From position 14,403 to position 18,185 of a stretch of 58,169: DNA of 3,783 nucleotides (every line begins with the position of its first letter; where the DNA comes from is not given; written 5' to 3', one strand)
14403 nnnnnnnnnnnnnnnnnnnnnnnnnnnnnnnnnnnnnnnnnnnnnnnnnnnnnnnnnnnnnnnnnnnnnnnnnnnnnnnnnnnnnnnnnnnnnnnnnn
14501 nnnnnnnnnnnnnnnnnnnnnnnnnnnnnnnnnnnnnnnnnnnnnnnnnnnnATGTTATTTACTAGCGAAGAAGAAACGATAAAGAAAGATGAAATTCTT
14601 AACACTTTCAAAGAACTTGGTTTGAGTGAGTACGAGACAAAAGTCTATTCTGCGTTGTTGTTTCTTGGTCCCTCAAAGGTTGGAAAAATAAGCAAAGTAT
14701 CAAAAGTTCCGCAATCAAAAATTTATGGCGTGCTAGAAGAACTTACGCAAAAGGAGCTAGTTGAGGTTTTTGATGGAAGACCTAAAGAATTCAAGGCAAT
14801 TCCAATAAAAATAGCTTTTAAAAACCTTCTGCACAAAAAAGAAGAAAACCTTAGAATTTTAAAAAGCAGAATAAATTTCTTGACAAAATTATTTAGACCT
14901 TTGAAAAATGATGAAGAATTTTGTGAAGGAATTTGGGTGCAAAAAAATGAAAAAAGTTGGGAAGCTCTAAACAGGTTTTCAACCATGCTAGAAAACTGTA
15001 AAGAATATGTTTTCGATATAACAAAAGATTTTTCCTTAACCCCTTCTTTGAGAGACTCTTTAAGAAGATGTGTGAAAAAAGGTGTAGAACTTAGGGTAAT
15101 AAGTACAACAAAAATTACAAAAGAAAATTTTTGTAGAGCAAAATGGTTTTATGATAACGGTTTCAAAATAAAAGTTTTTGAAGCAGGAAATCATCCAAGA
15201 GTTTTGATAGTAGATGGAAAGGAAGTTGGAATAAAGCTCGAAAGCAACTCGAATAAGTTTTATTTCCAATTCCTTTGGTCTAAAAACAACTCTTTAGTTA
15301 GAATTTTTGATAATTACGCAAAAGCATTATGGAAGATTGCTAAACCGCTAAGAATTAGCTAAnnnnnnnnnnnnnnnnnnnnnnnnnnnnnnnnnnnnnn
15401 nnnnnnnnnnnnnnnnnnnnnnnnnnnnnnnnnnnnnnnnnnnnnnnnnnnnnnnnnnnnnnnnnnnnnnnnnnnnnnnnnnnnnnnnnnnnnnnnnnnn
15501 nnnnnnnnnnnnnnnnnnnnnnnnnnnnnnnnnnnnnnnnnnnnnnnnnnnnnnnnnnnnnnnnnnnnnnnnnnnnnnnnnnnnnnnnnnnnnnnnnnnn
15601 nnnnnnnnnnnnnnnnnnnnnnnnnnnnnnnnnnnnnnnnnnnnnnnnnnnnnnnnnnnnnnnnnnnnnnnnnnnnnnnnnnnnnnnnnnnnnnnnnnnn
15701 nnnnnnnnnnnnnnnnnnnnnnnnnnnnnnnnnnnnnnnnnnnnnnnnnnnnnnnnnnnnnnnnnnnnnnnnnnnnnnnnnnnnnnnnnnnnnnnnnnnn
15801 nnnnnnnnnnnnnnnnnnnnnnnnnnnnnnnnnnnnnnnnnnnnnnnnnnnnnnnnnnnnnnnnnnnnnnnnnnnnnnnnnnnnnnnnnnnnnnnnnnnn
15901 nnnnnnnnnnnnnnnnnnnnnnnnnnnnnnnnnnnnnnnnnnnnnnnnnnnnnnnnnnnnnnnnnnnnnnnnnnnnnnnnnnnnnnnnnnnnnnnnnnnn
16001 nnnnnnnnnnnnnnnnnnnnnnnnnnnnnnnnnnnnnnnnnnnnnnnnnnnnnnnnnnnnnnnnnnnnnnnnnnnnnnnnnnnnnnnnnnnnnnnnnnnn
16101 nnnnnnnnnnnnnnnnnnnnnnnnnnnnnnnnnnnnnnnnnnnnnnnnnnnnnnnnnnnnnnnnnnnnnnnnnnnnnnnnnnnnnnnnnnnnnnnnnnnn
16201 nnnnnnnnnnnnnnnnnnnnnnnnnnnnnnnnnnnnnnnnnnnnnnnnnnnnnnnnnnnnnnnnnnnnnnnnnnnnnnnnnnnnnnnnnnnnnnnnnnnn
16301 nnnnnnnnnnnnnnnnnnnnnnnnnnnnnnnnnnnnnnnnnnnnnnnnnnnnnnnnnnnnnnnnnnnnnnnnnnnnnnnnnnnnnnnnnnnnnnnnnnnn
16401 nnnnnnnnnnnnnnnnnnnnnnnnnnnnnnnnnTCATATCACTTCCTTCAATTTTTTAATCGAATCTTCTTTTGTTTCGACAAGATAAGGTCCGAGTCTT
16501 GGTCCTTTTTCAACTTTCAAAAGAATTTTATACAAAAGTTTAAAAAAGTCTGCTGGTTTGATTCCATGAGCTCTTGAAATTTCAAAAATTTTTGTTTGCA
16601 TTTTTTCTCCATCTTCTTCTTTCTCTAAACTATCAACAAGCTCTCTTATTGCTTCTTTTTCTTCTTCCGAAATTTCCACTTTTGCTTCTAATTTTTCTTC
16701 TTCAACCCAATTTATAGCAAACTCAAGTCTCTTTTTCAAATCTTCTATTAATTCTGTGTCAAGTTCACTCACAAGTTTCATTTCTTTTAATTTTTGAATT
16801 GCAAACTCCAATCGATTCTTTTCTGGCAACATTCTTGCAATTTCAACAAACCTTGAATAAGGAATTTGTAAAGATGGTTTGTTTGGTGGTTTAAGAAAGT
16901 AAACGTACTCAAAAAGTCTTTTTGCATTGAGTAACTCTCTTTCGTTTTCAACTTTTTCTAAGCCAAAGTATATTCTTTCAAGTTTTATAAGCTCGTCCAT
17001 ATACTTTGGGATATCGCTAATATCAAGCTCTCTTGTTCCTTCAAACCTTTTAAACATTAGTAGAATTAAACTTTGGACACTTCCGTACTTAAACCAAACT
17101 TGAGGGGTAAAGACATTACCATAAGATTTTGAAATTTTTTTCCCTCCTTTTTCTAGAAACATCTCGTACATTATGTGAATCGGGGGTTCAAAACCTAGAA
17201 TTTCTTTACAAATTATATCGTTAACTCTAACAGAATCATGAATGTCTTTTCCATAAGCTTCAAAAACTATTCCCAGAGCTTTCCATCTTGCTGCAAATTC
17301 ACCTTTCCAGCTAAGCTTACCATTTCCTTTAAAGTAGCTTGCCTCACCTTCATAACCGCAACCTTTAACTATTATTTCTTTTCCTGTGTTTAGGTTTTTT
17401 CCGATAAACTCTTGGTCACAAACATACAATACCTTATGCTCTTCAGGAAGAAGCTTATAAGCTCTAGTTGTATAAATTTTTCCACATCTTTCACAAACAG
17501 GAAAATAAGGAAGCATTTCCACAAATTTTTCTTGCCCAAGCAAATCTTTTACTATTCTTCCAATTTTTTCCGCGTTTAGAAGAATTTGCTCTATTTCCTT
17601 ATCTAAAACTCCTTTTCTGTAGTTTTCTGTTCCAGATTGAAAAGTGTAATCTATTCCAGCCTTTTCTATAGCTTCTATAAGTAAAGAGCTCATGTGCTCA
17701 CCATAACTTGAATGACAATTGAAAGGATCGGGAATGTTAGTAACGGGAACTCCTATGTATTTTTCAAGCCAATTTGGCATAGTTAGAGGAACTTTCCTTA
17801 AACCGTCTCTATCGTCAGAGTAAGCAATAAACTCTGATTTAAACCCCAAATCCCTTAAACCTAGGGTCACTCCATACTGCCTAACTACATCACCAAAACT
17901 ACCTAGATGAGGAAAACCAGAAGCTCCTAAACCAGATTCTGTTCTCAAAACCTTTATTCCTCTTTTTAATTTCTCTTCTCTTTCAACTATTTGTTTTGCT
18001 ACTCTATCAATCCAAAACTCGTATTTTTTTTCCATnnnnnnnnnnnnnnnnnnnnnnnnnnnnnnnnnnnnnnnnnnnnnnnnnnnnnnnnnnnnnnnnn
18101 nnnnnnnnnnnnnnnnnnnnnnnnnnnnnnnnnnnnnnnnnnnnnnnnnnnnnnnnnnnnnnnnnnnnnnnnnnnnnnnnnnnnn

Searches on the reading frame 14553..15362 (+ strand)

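Call 29: search_protein_families(library=pfam, proteins=[window:14553-15362:+], max_evalue=0.001)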
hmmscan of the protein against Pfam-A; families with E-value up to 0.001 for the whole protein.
window:14553-15362:+ (269 aa): 2 families
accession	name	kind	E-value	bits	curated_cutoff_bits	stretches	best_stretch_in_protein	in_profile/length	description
PF01978.25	TrmB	-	2.4e-21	75.8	25.6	1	20-85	2-67/68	Sugar-specific transcriptional regulator TrmB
PF13091.12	PLDc_2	-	0.00065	20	27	0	145-224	4-92/132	PLD-like domain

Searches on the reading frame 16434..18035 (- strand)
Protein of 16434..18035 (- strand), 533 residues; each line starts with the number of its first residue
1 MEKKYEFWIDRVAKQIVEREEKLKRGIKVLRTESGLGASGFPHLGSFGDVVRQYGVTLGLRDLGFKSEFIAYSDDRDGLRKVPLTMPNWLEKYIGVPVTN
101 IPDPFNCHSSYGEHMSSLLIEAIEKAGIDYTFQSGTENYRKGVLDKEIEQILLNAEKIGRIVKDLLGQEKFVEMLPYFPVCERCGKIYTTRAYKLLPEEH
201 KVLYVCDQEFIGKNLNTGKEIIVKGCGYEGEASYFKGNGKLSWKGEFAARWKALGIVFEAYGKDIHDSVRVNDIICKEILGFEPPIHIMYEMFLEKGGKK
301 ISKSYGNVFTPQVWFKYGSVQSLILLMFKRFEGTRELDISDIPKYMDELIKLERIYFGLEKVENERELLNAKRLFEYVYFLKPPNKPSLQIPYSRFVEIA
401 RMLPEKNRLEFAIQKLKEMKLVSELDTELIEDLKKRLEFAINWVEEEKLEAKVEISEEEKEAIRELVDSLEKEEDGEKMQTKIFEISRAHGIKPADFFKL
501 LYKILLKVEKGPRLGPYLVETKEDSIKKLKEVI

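Call 10: find_encoding_contigs(protein=window:16434-18035:-, flank=10000, max_places=6)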
Protein window:16434-18035:- (533 aa): no gene with exactly this product is on record in the collection.

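Call 11: find_homologous_proteins(query=window:16434-18035:-, max_evalue=1e-30)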
Query window:16434-18035:- (533 aa): 4934 proteins with E <= 1e-30 among 8000 candidates; the best 120 are listed.
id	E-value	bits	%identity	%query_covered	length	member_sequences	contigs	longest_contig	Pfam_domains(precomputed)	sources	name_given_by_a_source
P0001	0.0e+0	1191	100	100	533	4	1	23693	PF01921.25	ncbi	ncbi:MAG: lysine--tRNA ligase [Candidatus Aenigmatarchaeota archaeon]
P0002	0.0e+0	1095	89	100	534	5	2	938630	PF01921.25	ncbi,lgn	ncbi:MAG: lysine--tRNA ligase [Candidatus Aenigmatarchaeota archaeon]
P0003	0.0e+0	1044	84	100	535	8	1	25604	PF01921.25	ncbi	ncbi:MAG: lysine--tRNA ligase [Candidatus Aenigmatarchaeota archaeon]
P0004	0.0e+0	1033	84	100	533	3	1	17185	PF01921.25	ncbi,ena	-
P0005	1.5e-278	943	76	100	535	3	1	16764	PF01921.25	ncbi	-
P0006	2.2e-276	936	75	100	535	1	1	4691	PF01921.25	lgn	-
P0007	3.4e-275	932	74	100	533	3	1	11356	PF01921.25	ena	-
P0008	4.1e-267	905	72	100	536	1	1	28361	PF01921.25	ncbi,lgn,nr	ncbi:MAG: lysine--tRNA ligase [Candidatus Aenigmarchaeota archaeon]|nr:lysine--tRNA ligase [Candidat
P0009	1.8e-258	877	70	100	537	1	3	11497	PF01921.25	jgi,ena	-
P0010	9.5e-250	848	69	99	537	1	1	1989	PF01921.25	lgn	-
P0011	3.8e-249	846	67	100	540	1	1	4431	PF01921.25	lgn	-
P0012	2.2e-245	833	68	99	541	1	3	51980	PF01921.25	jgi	jgi:lysyl-tRNA synthetase class 1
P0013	1.4e-244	831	67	100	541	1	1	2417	PF01921.25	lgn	-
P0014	3.0e-244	830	68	100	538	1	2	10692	PF01921.25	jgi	jgi:lysyl-tRNA synthetase class 1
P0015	3.3e-243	826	65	100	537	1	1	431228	PF01921.25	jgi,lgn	-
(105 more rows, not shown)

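Call 13: find_encoding_contigs(protein=P0002, flank=10000, max_places=3)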
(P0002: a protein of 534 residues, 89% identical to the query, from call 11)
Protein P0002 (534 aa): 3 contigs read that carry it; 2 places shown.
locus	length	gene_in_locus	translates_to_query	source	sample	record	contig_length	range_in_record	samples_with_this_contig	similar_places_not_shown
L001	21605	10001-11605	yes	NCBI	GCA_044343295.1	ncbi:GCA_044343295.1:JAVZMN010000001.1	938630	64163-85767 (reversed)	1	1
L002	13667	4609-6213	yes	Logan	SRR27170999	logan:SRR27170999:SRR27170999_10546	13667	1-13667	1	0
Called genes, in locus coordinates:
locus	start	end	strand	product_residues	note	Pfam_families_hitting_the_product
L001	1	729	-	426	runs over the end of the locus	PF22023:Pus10_THUMP_arc, PF21238:Pus10_C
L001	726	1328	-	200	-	PF04013:Methyltrn_RNA_2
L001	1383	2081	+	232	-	PF03796:DnaB_C (weak), PF06745:ATPase, PF13481:AAA_25 (weak)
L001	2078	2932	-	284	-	PF06550:SPP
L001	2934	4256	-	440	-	PF02881:SRP54_N, PF00448:SRP54, PF02978:SRP_SPB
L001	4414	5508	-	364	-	-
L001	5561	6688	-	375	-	PF02881:SRP54_N, PF00448:SRP54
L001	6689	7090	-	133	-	PF02996:Prefoldin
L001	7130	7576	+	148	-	-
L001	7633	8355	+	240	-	-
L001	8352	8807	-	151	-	-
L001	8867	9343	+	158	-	PF01850:PIN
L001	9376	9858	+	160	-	-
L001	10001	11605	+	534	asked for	PF01921:tRNA-synt_1f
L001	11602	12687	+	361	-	PF01637:ATPase_2, PF07693:KAP_NTPase (weak), PF13191:AAA_16, PF00004:AAA (weak), PF13401:AAA_22, PF22703:Cdc6_lid, PF09079:WHD_Cdc6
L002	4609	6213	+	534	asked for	PF01921:tRNA-synt_1f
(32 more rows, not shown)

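Call 14: find_encoding_contigs(protein=P0003, flank=10000, max_places=2)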
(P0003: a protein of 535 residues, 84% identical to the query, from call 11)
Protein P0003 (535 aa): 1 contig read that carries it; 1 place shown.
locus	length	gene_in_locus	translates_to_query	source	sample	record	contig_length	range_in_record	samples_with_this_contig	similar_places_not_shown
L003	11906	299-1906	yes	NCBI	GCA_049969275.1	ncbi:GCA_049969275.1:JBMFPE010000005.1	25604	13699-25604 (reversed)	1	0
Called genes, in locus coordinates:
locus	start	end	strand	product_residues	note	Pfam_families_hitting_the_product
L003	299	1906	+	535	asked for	PF01921:tRNA-synt_1f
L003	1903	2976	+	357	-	PF01637:ATPase_2, PF07693:KAP_NTPase (faint), PF13191:AAA_16, PF00004:AAA (weak), PF13401:AAA_22, PF22703:Cdc6_lid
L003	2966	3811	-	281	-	PF01978:TrmB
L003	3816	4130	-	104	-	-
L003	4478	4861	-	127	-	-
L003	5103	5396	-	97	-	-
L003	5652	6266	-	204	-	-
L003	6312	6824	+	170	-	PF03266:NTPase_1, PF10649:DUF2478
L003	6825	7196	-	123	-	-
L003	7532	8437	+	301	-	PF26553:PDDEXK_19, PF01381:HTH_3, PF12844:HTH_19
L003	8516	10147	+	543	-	PF00118:Cpn60_TCP1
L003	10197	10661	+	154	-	-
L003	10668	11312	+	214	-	-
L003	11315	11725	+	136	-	-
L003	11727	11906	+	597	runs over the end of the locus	PF27713:UCP018868 (faint), PF00437:T2SSE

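Call 15: find_encoding_contigs(protein=P0005, flank=10000, max_places=2)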
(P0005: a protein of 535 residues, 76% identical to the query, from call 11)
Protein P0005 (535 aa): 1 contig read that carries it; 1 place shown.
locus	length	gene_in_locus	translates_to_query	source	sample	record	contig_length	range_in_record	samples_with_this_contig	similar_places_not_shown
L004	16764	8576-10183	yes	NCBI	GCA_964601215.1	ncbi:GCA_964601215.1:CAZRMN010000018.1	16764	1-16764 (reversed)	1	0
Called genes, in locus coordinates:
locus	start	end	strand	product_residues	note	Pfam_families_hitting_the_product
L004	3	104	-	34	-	?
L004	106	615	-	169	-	-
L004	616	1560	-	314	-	PF00482:T2SSF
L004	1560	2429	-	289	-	PF00482:T2SSF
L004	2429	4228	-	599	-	PF00437:T2SSE, PF23989:PilB3_C (weak)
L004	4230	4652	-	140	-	-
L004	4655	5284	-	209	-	-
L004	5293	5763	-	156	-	-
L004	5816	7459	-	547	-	PF00118:Cpn60_TCP1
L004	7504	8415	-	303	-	PF26553:PDDEXK_19, PF01381:HTH_3, PF12844:HTH_19, PF13413:HTH_25 (faint), PF13560:HTH_31 (weak)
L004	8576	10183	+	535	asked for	PF01921:tRNA-synt_1f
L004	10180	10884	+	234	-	PF01411:tRNA-synt_2c, PF07973:tRNA_SAD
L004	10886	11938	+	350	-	PF01637:ATPase_2, PF07693:KAP_NTPase (weak), PF13191:AAA_16, PF00004:AAA, PF13401:AAA_22, PF22703:Cdc6_lid, PF09079:WHD_Cdc6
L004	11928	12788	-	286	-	PF01978:TrmB, PF11495:TrmB_EBD_N (weak)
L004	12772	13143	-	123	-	-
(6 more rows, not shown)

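Call 23: find_related_loci(query=window:16434-18035:-, collection=genome_contigs, flank=10000)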
Query window:16434-18035:- (533 aa) in genome_contigs; peptide patterns used: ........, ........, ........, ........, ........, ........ (x = any residue, [..] = any of these).
80 stretches matched a pattern; 9 encode a relative of the query (tblastn E <= 1e-3); 8 distinct loci.
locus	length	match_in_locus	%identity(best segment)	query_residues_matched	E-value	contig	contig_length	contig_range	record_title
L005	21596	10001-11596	89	2-533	0e+0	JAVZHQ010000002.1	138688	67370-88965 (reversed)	MAG: Candidatus Aenigmatarchaeota archaeon isolate DRTY-6_201808_bins_93 DRTY-6_201808_bins_93_scaffold_2, whole genome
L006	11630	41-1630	82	5-533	0e+0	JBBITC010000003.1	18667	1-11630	MAG: Candidatus Aenigmatarchaeota archaeon isolate STF170223_bin_388 NODE_727_length_18667_cov_5.204868, whole genome sh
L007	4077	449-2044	84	1-533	0e+0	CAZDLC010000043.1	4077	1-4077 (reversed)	MAG TPA_asm: uncultured archaeon isolate SRP104967_co2_24 genome assembly, contig: NODE_7211_length_4077_cov_10.973645,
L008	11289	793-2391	83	2-533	0e+0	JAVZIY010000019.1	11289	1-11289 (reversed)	MAG: Candidatus Aenigmatarchaeota archaeon isolate DRTY-6_201901_bins_64 DRTY-6_201901_bins_64_scaffold_19, whole genome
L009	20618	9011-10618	72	1-533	0e+0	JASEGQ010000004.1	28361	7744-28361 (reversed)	MAG: Candidatus Aenigmatarchaeota archaeon isolate Yes49-38 NODE_4_length_28361_cov_6.211785, whole genome shotgun seque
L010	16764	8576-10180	76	1-533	0e+0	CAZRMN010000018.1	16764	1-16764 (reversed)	MAG TPA_asm: uncultured archaeon isolate binchicken_co6_549 genome assembly, contig: NODE_3592_length_16764_cov_8.765097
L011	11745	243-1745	50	1-515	9e-165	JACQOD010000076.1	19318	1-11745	MAG: Candidatus Aenigmatarchaeota archaeon isolate NC_groundwater_1272_Ag_S-0.2um_63_33 S_p2_S4_coassembly_k141_2902201,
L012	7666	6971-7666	69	1-231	8e-113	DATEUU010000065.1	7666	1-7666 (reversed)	MAG TPA_asm: archaeon isolate SMAG_U8349 k141_846340, whole genome shotgun sequence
